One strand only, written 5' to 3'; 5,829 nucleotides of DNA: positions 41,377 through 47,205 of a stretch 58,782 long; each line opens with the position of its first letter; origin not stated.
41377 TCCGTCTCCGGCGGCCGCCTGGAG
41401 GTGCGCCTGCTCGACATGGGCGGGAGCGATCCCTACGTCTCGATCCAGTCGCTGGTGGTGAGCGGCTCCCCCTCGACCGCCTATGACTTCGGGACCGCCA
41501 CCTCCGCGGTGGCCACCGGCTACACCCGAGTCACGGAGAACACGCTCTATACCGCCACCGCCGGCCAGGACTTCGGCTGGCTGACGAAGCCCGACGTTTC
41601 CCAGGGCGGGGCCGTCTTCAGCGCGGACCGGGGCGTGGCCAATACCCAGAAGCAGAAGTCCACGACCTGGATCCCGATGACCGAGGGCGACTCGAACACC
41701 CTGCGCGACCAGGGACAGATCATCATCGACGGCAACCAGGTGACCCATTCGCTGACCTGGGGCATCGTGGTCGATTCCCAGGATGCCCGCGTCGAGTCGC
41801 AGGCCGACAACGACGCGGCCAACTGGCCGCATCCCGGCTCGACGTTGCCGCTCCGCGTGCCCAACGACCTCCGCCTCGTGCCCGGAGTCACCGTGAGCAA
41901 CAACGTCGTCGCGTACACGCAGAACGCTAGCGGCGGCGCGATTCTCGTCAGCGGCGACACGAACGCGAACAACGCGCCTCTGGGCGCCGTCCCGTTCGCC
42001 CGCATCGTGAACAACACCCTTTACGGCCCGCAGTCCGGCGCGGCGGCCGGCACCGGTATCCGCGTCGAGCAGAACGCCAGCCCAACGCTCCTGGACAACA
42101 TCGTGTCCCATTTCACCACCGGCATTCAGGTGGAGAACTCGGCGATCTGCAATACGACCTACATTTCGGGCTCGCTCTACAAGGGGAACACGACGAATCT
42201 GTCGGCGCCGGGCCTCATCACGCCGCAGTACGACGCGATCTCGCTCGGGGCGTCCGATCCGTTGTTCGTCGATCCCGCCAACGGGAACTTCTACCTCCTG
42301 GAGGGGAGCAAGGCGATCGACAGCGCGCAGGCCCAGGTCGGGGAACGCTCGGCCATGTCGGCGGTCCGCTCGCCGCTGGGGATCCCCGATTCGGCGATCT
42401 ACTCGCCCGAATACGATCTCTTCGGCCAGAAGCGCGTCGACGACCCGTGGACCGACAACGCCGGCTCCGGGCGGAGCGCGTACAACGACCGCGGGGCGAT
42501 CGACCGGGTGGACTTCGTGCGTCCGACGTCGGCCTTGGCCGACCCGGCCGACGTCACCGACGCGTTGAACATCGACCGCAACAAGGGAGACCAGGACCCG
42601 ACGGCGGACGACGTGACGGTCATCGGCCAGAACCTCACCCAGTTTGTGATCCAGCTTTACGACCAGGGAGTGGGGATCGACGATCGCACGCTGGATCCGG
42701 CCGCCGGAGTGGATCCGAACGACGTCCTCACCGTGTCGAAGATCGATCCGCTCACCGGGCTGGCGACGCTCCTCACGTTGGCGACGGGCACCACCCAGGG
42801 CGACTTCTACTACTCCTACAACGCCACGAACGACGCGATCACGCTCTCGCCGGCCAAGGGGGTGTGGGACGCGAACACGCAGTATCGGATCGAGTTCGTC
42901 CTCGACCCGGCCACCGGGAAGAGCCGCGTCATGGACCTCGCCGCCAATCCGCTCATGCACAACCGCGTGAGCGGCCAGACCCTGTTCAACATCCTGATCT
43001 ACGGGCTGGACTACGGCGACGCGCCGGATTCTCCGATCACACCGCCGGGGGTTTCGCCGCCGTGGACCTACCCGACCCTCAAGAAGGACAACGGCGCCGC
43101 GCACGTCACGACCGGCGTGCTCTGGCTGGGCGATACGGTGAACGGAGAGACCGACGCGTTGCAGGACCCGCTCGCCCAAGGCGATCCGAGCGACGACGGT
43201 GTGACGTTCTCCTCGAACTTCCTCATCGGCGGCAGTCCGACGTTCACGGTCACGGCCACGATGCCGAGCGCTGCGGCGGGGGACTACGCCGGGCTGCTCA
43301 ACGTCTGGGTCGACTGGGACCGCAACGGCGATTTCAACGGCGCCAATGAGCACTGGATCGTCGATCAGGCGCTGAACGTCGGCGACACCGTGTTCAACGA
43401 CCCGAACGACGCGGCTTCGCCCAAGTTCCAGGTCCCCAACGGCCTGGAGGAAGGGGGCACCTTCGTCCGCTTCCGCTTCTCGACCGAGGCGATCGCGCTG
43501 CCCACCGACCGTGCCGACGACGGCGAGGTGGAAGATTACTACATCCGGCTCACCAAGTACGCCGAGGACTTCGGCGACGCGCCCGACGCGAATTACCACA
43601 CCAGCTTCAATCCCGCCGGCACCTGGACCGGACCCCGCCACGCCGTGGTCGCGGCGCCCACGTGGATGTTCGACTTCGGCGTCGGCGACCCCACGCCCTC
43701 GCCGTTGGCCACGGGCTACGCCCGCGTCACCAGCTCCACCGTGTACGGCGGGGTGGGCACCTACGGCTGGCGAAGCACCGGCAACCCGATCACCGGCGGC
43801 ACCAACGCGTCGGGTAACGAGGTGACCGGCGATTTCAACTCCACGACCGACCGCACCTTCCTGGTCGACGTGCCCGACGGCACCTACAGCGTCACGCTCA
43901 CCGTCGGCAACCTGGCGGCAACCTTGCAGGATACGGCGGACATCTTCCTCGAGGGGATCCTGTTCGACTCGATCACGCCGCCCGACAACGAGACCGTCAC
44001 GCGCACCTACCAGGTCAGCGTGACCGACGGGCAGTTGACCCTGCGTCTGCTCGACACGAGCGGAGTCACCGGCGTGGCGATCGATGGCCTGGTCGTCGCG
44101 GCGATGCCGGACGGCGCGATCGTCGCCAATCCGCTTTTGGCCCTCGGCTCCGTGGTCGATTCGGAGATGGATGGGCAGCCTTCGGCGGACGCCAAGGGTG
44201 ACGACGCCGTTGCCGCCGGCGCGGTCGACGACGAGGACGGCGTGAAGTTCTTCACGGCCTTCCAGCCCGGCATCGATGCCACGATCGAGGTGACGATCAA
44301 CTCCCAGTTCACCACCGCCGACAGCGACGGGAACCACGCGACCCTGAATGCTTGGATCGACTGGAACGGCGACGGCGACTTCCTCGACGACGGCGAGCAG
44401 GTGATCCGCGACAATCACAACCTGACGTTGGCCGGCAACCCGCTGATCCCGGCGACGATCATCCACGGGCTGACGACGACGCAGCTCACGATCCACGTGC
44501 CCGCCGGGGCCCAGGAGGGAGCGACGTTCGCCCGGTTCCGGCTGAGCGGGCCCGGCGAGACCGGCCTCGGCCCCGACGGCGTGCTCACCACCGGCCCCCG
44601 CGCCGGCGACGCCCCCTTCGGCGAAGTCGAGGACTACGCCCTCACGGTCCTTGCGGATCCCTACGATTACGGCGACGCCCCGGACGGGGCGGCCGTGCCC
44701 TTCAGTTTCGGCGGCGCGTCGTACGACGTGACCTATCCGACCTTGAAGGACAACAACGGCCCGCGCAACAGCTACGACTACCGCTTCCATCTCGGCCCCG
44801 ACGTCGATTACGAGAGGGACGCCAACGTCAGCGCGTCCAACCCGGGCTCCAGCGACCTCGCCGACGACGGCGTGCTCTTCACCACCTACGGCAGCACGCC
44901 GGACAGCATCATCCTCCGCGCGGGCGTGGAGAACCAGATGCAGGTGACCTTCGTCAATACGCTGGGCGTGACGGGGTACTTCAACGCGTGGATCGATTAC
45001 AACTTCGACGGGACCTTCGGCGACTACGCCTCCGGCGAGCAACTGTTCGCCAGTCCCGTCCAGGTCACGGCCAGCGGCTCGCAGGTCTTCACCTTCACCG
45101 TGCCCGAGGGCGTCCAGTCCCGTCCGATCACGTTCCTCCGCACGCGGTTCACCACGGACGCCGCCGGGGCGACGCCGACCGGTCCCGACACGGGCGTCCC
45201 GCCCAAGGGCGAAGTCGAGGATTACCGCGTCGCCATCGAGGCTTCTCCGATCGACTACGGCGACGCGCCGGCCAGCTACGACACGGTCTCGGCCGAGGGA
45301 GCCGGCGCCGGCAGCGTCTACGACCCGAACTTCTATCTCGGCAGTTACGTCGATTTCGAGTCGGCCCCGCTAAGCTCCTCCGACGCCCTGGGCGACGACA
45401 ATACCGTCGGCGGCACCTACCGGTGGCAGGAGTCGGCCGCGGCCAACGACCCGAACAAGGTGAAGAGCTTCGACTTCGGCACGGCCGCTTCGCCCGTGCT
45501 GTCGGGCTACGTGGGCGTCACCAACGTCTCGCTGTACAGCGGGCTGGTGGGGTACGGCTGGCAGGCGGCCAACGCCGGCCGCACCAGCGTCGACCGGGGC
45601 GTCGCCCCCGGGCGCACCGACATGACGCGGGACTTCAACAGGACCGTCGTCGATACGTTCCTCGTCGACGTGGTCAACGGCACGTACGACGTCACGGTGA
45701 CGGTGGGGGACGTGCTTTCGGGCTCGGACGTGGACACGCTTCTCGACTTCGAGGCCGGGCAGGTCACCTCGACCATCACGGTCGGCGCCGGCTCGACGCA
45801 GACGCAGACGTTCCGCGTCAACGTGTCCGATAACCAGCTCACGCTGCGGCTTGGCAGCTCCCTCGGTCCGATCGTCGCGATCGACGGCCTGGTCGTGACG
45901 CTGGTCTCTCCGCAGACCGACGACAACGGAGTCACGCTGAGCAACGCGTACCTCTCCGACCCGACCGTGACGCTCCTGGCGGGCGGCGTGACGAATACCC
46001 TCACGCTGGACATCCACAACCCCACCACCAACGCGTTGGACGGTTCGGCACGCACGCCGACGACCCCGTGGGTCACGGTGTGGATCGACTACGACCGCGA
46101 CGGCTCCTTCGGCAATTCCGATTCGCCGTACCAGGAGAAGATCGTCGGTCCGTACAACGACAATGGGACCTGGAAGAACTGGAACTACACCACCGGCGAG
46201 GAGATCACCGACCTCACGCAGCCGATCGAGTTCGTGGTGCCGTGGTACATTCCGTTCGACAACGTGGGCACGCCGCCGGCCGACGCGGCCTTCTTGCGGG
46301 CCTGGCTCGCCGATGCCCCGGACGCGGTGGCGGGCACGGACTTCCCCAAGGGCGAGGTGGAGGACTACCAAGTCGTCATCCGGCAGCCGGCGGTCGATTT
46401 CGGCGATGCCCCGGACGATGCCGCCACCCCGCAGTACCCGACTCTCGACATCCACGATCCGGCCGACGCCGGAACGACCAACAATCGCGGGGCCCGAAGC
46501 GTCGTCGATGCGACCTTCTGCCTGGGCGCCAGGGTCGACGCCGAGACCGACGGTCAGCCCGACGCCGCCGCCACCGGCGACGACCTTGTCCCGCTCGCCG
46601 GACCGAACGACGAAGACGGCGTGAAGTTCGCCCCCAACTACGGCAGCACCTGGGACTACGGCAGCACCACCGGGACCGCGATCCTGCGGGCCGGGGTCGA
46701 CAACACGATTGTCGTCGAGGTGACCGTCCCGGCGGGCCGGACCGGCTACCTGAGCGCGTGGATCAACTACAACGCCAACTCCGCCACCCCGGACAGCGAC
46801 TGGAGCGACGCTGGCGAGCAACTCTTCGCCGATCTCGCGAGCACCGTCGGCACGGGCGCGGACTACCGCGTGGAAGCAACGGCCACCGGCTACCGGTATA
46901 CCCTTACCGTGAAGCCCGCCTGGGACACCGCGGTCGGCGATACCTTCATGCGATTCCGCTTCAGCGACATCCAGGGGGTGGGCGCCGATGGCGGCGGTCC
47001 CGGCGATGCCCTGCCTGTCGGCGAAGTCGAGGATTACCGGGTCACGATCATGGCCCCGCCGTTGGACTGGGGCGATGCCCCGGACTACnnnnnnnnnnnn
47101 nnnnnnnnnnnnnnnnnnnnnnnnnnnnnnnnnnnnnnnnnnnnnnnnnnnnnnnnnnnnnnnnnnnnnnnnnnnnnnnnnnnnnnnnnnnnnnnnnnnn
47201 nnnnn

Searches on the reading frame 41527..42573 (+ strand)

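Call 61: search_protein_families(library=pfam, proteins=[window:41527-42573:+], max_evalue=0.001)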
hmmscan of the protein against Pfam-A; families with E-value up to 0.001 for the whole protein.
window:41527-42573:+ (349 aa): 2 families
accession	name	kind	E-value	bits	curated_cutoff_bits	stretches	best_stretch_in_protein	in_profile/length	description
PF17161.10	DUF5123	-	3.3e-05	25.4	35.1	1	160-258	3-99/113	Domain of unknown function (DUF5123)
PF13229.12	Beta_helix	-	0.0002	21.5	25.9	0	61-222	7-138/158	Right handed beta helix region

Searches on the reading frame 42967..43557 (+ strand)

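Call 10: search_protein_families(library=pfam, proteins=[window:42967-43557:+], max_evalue=1)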
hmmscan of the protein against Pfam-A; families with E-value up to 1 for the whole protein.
window:42967-43557:+ (197 aa): 1 family
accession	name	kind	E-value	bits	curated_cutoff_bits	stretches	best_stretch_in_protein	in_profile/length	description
PF20009.4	GEVED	-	2.6e-13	51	24.4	1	111-193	2-77/78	GEVED domain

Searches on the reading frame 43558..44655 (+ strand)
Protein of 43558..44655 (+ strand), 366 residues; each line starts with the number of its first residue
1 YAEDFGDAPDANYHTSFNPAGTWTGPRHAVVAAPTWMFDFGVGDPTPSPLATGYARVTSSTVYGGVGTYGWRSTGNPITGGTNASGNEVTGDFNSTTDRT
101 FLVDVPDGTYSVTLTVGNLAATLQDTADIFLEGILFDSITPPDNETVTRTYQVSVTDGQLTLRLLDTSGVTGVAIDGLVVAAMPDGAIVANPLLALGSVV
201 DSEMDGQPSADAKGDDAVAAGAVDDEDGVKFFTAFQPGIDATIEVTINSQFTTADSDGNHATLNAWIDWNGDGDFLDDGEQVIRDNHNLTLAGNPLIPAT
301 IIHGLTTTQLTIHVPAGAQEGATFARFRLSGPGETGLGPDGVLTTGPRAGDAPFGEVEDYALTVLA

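Call 10: search_protein_families(library=pfam, proteins=[window:43558-44655:+], max_evalue=1)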
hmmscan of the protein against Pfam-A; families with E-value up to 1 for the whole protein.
window:43558-44655:+ (366 aa): 3 families
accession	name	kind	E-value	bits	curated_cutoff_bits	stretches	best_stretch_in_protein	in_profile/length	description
PF20009.4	GEVED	-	3.6e-12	47.3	24.4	1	263-362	2-77/78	GEVED domain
PF21254.3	AGA-YXIM_GBD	-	2.1e-09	37.8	27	1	36-172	1-127/138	Beta-agarase/YXIM esterase-like, galactose-binding domain-like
PF11033.13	ComJ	-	0.11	12.7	25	0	94-116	82-104/122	Competence protein J (ComJ)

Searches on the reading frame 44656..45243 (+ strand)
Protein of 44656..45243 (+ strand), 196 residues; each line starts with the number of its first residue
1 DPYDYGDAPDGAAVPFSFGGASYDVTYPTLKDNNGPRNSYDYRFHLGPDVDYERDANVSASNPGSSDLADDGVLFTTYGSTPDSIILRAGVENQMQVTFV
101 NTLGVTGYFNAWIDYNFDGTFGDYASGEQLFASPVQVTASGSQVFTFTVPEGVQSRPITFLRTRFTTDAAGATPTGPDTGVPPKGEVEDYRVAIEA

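Call 10: search_protein_families(library=pfam, proteins=[window:44656-45243:+], max_evalue=1)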
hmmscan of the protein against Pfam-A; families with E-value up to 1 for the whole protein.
window:44656-45243:+ (196 aa): 3 families
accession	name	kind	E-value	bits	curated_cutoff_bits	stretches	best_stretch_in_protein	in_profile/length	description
PF20009.4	GEVED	-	2.2e-12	48.1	24.4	1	108-192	1-77/78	GEVED domain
PF15416.12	DUF4623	-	0.025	13.5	28.9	1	65-149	250-334/450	Domain of unknown function (DUF4623)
PF20615.3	DUF6802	-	0.15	12.5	27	1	56-112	25-80/102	Family of unknown function (DUF6802)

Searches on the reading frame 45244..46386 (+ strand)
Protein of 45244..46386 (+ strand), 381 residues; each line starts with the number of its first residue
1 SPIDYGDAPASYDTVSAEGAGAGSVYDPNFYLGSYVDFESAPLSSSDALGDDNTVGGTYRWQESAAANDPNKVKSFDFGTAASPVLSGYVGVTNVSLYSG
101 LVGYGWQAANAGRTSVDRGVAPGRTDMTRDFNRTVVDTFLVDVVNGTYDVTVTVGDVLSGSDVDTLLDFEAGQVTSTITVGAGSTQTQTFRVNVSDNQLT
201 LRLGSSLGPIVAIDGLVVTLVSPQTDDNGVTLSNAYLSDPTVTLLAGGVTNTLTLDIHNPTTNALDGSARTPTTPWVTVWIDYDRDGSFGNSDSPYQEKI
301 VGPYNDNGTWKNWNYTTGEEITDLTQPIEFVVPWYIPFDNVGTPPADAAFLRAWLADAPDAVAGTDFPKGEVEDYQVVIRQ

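Call 10: search_protein_families(library=pfam, proteins=[window:45244-46386:+], max_evalue=1)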
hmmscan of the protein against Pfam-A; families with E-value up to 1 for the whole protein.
window:45244-46386:+ (381 aa): 3 families
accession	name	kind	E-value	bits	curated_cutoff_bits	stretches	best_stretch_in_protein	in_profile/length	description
PF21254.3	AGA-YXIM_GBD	-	2.4e-10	40.9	27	1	76-201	3-119/138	Beta-agarase/YXIM esterase-like, galactose-binding domain-like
PF20009.4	GEVED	-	5.6e-08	33.9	24.4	1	277-377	2-77/78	GEVED domain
PF11614.14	FixG_C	-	0.13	12.9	25.6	0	113-199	8-90/119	IG-like fold at C-terminal of FixG, putative oxidoreductase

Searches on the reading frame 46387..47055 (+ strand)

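Call 10: search_protein_families(library=pfam, proteins=[window:46387-47055:+], max_evalue=1)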
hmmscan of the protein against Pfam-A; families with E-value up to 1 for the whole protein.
window:46387-47055:+ (223 aa): 1 family
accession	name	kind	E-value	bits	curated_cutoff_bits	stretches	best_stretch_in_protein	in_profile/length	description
PF20009.4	GEVED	-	0.00015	23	24.4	1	121-220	1-78/78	GEVED domain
